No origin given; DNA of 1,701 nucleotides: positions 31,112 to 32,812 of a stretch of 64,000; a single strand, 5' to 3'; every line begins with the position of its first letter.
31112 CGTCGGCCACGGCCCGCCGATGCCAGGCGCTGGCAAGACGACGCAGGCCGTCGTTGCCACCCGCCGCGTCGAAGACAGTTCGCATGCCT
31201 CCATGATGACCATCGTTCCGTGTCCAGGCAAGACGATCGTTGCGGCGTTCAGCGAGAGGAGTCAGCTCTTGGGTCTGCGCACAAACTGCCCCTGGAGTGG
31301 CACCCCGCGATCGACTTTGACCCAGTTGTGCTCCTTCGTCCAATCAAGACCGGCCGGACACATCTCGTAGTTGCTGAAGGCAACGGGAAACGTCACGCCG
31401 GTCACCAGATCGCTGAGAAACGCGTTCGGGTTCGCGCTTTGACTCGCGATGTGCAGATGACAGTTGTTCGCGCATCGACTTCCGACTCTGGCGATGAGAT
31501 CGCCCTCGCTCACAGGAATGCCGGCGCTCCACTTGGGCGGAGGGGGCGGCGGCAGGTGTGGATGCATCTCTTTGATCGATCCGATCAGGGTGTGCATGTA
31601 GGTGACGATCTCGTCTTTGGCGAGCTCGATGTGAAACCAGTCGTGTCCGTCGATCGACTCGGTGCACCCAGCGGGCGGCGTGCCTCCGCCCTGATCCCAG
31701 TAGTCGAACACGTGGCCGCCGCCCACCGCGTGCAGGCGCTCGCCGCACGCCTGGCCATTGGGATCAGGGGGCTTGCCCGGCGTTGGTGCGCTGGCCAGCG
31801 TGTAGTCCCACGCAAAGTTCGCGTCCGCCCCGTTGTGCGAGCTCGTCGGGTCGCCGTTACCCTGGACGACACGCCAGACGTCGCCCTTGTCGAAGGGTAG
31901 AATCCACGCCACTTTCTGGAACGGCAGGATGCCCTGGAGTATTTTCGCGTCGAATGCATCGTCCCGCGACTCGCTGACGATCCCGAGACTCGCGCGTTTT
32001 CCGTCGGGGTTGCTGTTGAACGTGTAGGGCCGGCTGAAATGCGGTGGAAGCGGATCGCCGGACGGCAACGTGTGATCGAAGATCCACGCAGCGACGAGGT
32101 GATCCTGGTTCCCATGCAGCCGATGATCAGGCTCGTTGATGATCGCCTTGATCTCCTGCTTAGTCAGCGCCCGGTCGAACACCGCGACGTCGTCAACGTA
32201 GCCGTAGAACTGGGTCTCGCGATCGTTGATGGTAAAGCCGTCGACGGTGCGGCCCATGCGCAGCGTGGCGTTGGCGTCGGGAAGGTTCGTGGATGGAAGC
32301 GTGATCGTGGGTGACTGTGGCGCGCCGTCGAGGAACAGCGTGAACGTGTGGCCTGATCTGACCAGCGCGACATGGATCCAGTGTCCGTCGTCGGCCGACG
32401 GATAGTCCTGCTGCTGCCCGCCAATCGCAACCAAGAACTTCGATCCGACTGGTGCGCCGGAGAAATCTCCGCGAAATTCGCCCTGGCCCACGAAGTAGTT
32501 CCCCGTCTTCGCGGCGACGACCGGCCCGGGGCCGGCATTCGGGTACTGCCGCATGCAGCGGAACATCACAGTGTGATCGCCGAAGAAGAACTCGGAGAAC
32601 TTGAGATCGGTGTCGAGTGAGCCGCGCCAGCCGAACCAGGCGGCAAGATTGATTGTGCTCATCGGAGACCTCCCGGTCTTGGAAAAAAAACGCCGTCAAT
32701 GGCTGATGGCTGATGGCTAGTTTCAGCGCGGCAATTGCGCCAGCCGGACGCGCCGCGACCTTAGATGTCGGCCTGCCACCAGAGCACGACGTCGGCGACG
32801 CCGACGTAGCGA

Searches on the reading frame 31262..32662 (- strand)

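Call 6: search_protein_families(library=pfam, proteins=[window:31262-32662:-], max_evalue=0.01)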
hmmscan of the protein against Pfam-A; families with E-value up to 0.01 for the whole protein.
window:31262-32662:- (466 aa): 2 families
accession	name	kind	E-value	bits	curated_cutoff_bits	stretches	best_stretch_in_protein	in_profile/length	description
PF13385.13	Laminin_G_3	-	3.2e-14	53.8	27.6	1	87-172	73-151/151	Concanavalin A-like lectin/glucanases superfamily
PF02210.31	Laminin_G_2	-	0.002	19.1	22.9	1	90-161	50-123/126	Laminin G domain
